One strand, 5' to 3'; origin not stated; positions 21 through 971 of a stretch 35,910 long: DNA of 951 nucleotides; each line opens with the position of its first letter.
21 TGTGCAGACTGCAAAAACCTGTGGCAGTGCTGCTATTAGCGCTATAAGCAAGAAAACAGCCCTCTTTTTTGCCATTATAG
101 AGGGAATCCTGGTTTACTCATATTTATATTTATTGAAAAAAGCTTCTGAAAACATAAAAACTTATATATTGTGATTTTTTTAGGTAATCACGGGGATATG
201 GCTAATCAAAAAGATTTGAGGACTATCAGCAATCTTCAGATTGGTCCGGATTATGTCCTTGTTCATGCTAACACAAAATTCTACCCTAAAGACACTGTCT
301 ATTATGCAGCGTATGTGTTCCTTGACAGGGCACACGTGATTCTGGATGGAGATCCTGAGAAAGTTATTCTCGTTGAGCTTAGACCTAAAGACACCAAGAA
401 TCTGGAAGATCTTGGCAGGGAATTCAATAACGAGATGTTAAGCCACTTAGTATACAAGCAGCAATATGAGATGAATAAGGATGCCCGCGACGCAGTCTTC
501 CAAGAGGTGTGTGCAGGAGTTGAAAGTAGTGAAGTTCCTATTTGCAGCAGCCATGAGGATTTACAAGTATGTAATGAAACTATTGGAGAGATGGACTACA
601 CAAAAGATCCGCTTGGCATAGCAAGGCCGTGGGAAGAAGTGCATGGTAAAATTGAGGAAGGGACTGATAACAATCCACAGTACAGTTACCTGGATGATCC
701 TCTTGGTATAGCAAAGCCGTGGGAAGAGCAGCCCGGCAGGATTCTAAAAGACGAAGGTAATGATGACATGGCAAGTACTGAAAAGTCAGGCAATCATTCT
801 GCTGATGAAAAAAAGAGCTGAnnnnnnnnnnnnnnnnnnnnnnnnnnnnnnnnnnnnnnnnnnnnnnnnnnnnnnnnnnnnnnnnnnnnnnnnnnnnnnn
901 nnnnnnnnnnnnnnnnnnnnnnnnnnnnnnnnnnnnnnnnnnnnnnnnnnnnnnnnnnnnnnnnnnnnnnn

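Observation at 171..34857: Eighteen radical SAM domains in one ~35 kb locus: a dense, apparently uncharacterised rSAM/cobalamin modification system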

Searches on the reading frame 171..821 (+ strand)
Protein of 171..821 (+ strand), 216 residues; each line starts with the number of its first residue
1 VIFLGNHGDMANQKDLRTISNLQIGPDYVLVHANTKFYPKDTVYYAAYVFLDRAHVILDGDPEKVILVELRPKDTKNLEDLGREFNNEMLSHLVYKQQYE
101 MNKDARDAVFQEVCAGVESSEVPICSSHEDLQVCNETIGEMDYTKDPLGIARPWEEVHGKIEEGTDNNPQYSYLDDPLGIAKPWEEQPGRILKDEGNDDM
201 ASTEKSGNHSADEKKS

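Call 3: search_protein_families(library=pfam, proteins=[window:171-821:+], max_evalue=0.01)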
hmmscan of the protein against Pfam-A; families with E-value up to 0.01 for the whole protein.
window:171-821:+ (216 aa): 0 families

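Call 19: search_protein_families(library=ncbifam, proteins=[window:171-821:+], max_evalue=1)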
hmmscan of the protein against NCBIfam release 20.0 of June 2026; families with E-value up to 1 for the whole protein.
window:171-821:+ (216 aa): 3 families
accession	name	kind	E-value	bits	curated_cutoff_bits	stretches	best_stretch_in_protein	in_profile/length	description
TIGR03976.1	chp_LLNDYxLRE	equivalog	2.8e-09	37.2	50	1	35-117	3-87/90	His-Xaa-Ser system protein HxsD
NF038315.1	HxsD_rel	equivalog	0.001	19.2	41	1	34-90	4-58/62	HxsD-like protein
NF007955.0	PRK10674.1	equivalog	0.1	11.5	506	1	86-117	93-124/472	deoxyribodipyrimidine photo-lyase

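Call 21: find_homologous_proteins(query=window:198-821:+, max_evalue=0.001)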
Query window:198-821:+ (207 aa): 59 proteins with E <= 0.001 among 121 candidates.
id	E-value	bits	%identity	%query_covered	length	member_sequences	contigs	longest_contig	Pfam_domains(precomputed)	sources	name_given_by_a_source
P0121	1.6e-118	412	88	100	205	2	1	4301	PF27806.1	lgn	-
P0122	1.1e-49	187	44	87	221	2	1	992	PF27806.1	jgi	jgi:His-Xaa-Ser system protein HxsD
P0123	3.6e-48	182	53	84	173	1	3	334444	PF27806.1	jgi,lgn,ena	jgi:His-Xaa-Ser system protein HxsD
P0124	1.0e-40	158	53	70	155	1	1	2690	PF27806.1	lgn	-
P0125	7.8e-37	145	41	90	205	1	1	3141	PF27806.1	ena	-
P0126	9.8e-34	135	50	71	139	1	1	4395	PF27806.1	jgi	jgi:His-Xaa-Ser system protein HxsD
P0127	6.5e-33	132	45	77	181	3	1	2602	PF27806.1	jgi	jgi:His-Xaa-Ser system protein HxsD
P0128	7.5e-31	126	46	71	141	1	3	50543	PF27806.1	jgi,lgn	jgi:His-Xaa-Ser system protein HxsD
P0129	9.3e-31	125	45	72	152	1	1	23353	PF27806.1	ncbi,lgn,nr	ncbi:MAG: hypothetical protein KKF44_09735 [Nanoarchaeota archaeon]|nr:hypothetical protein [Nanoarc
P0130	3.0e-30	124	48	71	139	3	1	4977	PF27806.1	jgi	jgi:His-Xaa-Ser system protein HxsD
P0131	1.1e-29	122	46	76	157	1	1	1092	PF27806.1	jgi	-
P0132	1.9e-29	121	42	72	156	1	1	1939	PF27806.1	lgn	-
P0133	2.5e-29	121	47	71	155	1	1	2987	PF27806.1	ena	-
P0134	2.5e-28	117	46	73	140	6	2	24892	PF27806.1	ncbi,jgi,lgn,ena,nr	ncbi:MAG: hypothetical protein DRO89_00005 [Candidatus Altiarchaeales archaeon]|nr:MAG: hypothetical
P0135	6.2e-28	116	41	72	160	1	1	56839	PF27806.1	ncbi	ncbi:MAG: hypothetical protein V1859_01375 [archaeon]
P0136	8.5e-28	116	44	71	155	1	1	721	PF27806.1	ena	-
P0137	5.4e-27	113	38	84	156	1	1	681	PF27806.1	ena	-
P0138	1.0e-26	112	44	72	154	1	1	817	PF27806.1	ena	-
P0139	2.9e-26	111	41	83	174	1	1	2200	PF27806.1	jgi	jgi:His-Xaa-Ser system protein HxsD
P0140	1.1e-25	109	46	65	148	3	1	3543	PF27806.1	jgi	-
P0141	7.6e-25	106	43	68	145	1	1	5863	PF27806.1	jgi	-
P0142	1.5e-24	105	37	76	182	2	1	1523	PF27806.1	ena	-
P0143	8.6e-24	103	34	85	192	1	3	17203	PF27806.1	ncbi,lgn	-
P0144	3.2e-23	101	37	74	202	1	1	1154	PF27806.1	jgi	jgi:His-Xaa-Ser system protein HxsD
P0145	5.6e-23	100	37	83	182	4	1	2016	PF27806.1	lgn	-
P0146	7.1e-23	100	37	84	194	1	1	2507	PF27806.1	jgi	jgi:His-Xaa-Ser system protein HxsD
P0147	7.7e-23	99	39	71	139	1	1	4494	PF27806.1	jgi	jgi:His-Xaa-Ser system protein HxsD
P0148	1.6e-22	98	36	80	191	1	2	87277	PF27806.1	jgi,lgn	jgi:His-Xaa-Ser system protein HxsD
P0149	1.4e-21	95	34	94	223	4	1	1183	PF27806.1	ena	-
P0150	1.9e-21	95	35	81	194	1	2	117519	PF27806.1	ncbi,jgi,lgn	jgi:His-Xaa-Ser system protein HxsD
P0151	2.0e-21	95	43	62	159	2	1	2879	PF27806.1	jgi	-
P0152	2.7e-21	94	37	72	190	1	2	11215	PF27806.1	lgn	-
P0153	9.1e-21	93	41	69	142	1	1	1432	PF27806.1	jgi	jgi:His-Xaa-Ser system protein HxsD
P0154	4.4e-19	87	39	65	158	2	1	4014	PF27806.1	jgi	-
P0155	4.9e-19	87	41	64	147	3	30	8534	PF27806.1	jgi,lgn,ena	-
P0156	8.9e-19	86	42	64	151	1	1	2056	PF27806.1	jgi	-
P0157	1.2e-18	86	35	70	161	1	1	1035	PF27806.1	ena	-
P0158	1.9e-17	82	40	61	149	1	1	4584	PF27806.1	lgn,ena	-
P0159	2.2e-17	82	38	60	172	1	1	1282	PF27806.1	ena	-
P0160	4.3e-17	81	36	61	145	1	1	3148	PF27806.1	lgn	-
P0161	6.6e-17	80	38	60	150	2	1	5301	PF27806.1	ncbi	ncbi:MAG: hypothetical protein QXO21_03030 [Candidatus Anstonellales archaeon]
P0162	8.5e-17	80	37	60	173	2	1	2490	PF27806.1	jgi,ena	-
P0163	2.7e-15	75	37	60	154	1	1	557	PF27806.1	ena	-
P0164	2.2e-14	72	40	64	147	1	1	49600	PF27806.1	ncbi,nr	ncbi:MAG: His-Xaa-Ser system protein HxsD [Patescibacteria group bacterium]|nr:His-Xaa-Ser system pr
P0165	5.0e-14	71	35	66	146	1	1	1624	PF27806.1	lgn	-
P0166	1.4e-12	66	31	66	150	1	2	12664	PF27806.1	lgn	-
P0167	8.0e-12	63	37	62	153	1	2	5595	PF27806.1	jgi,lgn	-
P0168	1.8e-11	62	35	66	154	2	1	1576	PF27806.1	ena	-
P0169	7.0e-11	60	30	66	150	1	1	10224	PF27806.1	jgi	jgi:His-Xaa-Ser system protein HxsD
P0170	8.8e-11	60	31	66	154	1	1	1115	PF27806.1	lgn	-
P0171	1.0e-10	60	32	66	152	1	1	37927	PF27806.1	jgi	jgi:His-Xaa-Ser system protein HxsD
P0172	1.8e-10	59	35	59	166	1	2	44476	PF27806.1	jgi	jgi:His-Xaa-Ser system protein HxsD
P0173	3.9e-10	58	36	57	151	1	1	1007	PF27806.1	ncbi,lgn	-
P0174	6.4e-10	57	33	61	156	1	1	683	PF27806.1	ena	-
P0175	6.5e-10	57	36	57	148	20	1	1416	PF27806.1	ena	-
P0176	6.9e-10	57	37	59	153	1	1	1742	PF27806.1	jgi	jgi:His-Xaa-Ser system protein HxsD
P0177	7.3e-10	57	37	57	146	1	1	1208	PF27806.1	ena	-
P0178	7.6e-8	50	30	59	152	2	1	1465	PF27806.1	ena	-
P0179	8.2e-5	41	30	57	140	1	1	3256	PF27806.1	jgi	-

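Call 23: find_encoding_contigs(protein=P0123, flank=10000, max_places=2)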
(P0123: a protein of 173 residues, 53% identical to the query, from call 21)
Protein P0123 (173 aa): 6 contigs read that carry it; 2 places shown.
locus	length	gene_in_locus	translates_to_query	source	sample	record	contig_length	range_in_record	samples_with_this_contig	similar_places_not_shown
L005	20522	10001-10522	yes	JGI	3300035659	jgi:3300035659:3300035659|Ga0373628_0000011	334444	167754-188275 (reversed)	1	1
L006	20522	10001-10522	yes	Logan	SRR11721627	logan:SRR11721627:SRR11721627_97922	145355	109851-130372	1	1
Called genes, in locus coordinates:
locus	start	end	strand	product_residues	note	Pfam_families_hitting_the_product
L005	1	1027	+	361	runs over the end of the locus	PF02812:ELFV_dehydrog_N, PF00208:ELFV_dehydrog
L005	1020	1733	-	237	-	PF00970:FAD_binding_6 (weak), PF08030:NAD_binding_6 (faint), PF00175:NAD_binding_1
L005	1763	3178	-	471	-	-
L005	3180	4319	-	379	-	-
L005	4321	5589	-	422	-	-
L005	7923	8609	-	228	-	-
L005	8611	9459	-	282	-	-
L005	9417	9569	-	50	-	-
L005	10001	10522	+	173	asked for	PF27806:HxsD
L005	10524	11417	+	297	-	PF04055:Radical_SAM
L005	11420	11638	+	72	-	-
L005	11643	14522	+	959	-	PF04015:DUF362, PF04055:Radical_SAM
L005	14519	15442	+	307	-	PF04055:Radical_SAM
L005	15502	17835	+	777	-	PF04055:Radical_SAM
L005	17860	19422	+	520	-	-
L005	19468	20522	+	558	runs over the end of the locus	PF02543:Carbam_trans_N, PF22521:HypF_C_2, PF16861:Carbam_trans_C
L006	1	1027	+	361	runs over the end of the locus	PF02812:ELFV_dehydrog_N, PF00208:ELFV_dehydrog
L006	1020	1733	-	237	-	PF00970:FAD_binding_6 (weak), PF08030:NAD_binding_6 (faint), PF00175:NAD_binding_1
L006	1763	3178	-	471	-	-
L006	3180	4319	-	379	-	-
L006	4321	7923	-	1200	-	PF02412:TSP_3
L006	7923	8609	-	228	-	-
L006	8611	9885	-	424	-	-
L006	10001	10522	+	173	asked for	PF27806:HxsD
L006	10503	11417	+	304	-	PF04055:Radical_SAM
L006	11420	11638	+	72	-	-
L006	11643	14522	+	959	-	PF04015:DUF362, PF04055:Radical_SAM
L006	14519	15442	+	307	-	PF04055:Radical_SAM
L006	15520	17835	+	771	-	PF04055:Radical_SAM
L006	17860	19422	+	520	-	-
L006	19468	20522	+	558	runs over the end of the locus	PF02543:Carbam_trans_N, PF22521:HypF_C_2, PF16861:Carbam_trans_C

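Call 24: find_encoding_contigs(protein=P0164, flank=10000, max_places=2)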
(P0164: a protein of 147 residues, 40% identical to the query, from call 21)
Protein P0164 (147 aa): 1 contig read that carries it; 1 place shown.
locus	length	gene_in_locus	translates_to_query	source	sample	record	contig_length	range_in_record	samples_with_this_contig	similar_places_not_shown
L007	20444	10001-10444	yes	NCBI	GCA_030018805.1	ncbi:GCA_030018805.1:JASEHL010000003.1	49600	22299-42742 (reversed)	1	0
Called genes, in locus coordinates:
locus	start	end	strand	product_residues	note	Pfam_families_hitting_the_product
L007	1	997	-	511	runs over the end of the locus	PF03816:LytR_cpsA_psr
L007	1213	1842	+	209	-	PF10502:Peptidase_S26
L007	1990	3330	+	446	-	PF13393:tRNA-synt_His, PF00587:tRNA-synt_2b, PF03129:HGTP_anticodon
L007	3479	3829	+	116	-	PF11969:DcpS_C, PF01230:HIT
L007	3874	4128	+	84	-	PF01165:Ribosomal_S21 (weak)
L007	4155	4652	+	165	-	PF09424:YqeY, PF02637:GatB_Yqey (weak)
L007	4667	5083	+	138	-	PF02130:YbeY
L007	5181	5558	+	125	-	PF01219:DAGK_prokar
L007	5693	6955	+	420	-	PF11104:PilM_2 (faint), PF02491:SHS2_FTSA, PF06723:MreB_Mbl, PF06277:EutA (weak), PF14450:FtsA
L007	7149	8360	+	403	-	PF00091:Tubulin, PF12327:FtsZ_C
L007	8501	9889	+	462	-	-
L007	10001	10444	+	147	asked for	PF27806:HxsD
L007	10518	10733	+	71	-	-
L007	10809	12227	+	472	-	PF04055:Radical_SAM, PF13353:Fer4_12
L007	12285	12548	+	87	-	-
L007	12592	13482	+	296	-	-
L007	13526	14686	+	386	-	PF04055:Radical_SAM, PF13353:Fer4_12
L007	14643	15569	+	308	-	PF04467:DUF483 (weak)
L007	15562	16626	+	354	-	PF04055:Radical_SAM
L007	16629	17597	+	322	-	-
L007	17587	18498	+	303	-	PF04055:Radical_SAM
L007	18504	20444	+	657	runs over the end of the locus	PF04055:Radical_SAM, PF13353:Fer4_12 (faint), PF04055:Radical_SAM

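Call 25: find_encoding_contigs(protein=P0172, flank=10000, max_places=2)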
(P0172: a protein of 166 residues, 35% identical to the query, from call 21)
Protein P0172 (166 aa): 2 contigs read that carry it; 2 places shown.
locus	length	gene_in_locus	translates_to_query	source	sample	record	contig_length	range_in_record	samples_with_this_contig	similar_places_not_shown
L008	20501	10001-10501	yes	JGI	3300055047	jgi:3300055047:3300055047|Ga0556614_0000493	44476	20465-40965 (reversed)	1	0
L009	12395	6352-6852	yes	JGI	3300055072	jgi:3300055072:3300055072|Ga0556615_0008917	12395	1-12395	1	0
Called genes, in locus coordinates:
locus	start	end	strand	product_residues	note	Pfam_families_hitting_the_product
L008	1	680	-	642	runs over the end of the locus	-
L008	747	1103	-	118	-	-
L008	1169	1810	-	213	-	-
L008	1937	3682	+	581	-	PF04055:Radical_SAM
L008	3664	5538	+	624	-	PF04055:Radical_SAM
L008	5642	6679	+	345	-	PF04055:Radical_SAM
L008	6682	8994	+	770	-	PF04055:Radical_SAM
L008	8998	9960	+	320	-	PF04055:Radical_SAM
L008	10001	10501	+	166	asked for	PF27806:HxsD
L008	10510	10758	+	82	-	-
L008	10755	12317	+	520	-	PF04055:Radical_SAM, PF13353:Fer4_12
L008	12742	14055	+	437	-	-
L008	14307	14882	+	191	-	-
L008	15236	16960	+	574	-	PF04055:Radical_SAM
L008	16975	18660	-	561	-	-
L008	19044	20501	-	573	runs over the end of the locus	PF04055:Radical_SAM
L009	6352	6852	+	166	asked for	PF27806:HxsD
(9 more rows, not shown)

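Call 32: find_related_loci(query=A1, collection=genome_contigs, flank=10000)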
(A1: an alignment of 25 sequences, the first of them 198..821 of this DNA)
Query A1 (207 aa) in genome_contigs; peptide patterns used: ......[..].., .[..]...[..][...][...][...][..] (x = any residue, [..] = any of these).
113 stretches matched a pattern; 71 encode a relative of the query (tblastn E <= 1e-3); 71 distinct loci.
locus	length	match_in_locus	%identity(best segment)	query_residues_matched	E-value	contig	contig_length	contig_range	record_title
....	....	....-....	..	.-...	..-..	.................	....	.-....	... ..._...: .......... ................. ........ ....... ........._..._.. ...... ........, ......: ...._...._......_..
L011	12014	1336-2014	45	3-151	1e-35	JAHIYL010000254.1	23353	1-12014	MAG: Nanoarchaeota archaeon isolate Modern_marine.mb.116 Modern_marine.mb.116_k141_2238010, whole genome shotgun sequenc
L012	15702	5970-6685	47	1-151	4e-35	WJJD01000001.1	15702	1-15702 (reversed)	MAG: Candidatus Woesearchaeota archaeon isolate Bin_274 k141_592, whole genome shotgun sequence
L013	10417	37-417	48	9-151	3e-35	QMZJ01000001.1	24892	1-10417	MAG: Candidatus Altiarchaeales archaeon isolate B52_G2 B52_Guay2_scaffold_00178, whole genome shotgun sequence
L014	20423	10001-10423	46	5-181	3e-34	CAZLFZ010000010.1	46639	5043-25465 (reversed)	MAG TPA_asm: uncultured archaeon isolate binchicken_co262_246 genome assembly, contig: NODE_607_length_46639_cov_12.0168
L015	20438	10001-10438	41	7-156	1e-32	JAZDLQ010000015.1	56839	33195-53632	MAG: archaeon isolate MEGAHIT-group-0.609 k141_13936051, whole genome shotgun sequence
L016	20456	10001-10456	41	8-154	4e-31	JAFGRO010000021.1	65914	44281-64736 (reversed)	MAG: Candidatus Woesearchaeota archaeon isolate Zod_Metabat.833 k87_3398976, whole genome shotgun sequence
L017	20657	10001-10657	43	5-145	2e-31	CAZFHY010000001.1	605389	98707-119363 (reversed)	MAG TPA_asm: Candidatus Undinarchaeota archaeon isolate SRP077602_co2_57 genome assembly, contig: NODE_2_length_605389_c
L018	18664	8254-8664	40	1-149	2e-30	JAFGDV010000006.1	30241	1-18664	MAG: Candidatus Altiarchaeota archaeon isolate Zod_Metabat.1191 k87_724123, whole genome shotgun sequence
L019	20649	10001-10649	41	7-153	8e-30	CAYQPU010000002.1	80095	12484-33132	MAG TPA_asm: uncultured Methanosarcinales archaeon isolate binchicken_co97_164 genome assembly, contig: NODE_1033_length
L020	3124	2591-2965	41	9-151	1e-29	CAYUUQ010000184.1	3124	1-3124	MAG TPA_asm: uncultured Methanosarcinales archaeon isolate SRP077602_co7_489 genome assembly, contig: NODE_111336_length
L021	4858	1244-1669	43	1-150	1e-29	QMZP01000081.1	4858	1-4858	MAG: Candidatus Aenigmatarchaeota archaeon isolate B8_G16 B8_Guay16_scaffold_19753, whole genome shotgun sequence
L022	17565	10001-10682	43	5-145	3e-29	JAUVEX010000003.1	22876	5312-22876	MAG: archaeon isolate CSMAG_334 CSMAG_334_k141_1704299_length_22876_cov_10.9903, whole genome shotgun sequence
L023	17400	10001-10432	40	8-154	4e-29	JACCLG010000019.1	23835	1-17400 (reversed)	MAG: Candidatus Micrarchaeota archaeon isolate Sv174 k141_3813739, whole genome shotgun sequence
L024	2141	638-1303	33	4-197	5e-29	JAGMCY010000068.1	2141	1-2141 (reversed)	MAG: Candidatus Aenigmatarchaeota archaeon isolate RS_17_31 ZL495.bin.31.fa_68, whole genome shotgun sequence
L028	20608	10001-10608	44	12-146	3e-27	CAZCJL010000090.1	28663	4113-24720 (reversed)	MAG TPA_asm: uncultured Cytophagia bacterium isolate SRP141376_co4_213 genome assembly, contig: NODE_2985_length_28663_c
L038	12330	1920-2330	34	20-174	1e-20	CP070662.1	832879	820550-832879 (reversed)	MAG: archaeon isolate bin779 chromosome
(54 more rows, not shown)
